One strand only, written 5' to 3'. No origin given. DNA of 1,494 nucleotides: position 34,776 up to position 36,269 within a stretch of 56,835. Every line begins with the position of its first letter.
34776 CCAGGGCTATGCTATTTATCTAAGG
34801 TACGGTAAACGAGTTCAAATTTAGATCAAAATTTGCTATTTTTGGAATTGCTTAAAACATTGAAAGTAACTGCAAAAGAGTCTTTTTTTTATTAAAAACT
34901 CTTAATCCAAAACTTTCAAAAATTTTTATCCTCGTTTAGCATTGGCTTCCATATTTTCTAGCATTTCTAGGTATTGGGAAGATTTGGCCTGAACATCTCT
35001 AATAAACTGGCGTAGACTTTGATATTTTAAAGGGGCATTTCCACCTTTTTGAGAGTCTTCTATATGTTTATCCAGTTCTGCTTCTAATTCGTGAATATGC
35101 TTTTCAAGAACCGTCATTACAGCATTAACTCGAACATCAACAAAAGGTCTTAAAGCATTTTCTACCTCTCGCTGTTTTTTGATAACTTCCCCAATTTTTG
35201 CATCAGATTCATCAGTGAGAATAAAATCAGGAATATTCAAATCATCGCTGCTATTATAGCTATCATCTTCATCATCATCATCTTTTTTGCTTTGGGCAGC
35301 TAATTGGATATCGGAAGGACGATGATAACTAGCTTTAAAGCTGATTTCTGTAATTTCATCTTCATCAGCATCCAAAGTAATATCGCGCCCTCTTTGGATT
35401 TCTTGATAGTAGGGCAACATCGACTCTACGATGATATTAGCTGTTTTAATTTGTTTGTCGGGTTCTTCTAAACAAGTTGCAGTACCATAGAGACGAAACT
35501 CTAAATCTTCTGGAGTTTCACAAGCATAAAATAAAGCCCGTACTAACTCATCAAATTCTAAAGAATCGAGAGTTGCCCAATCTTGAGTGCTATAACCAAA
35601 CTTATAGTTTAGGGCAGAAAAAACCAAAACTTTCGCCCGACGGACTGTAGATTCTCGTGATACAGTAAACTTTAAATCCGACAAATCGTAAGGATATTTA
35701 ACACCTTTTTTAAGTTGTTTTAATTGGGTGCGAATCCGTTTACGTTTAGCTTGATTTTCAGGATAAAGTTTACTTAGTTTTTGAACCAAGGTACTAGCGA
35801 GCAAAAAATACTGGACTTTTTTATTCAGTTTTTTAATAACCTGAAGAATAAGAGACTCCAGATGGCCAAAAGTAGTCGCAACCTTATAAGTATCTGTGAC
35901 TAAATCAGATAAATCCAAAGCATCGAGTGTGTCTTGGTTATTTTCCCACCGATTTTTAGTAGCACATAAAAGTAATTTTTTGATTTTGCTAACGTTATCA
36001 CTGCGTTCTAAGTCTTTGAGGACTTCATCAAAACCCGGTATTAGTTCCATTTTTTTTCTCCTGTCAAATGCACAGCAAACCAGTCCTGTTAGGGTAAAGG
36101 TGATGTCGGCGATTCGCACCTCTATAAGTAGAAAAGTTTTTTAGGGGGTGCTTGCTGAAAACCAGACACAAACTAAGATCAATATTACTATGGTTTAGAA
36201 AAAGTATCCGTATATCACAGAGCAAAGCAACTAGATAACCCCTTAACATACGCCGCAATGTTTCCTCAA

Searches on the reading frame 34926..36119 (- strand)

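Call 8: search_protein_families(library=pfam, proteins=[window:34926-36119:-], max_evalue=1)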
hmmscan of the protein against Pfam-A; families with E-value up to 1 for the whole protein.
window:34926-36119:- (397 aa): 4 families
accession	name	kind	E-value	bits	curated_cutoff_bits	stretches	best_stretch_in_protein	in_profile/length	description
PF23384.1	DUF7098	-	0.016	15.7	27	1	240-312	11-79/81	Family of unknown function (DUF7098)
PF17726.7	DpnI_C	-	0.034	14.8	23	1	90-137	8-55/70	Dam-replacing HTH domain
PF25816.1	RamC_N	-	0.036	14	27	1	114-152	89-127/191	RamC, N-terminal domain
PF25569.1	TPR_ZFYVE26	-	0.044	14.5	27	1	30-111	6-83/123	ZFYVE26-like, TPR repeats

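Call 20: search_protein_families(library=ncbifam, proteins=[window:34926-36119:-], max_evalue=10)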
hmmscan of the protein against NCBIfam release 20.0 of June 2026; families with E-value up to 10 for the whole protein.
window:34926-36119:- (397 aa): 1 family
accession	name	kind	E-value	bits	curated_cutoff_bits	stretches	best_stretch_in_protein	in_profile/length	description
NF045545.1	HAH_0734_fam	hypoth_equivalog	0.0092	16.2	80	1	241-314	12-81/82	HAH_0734 family protein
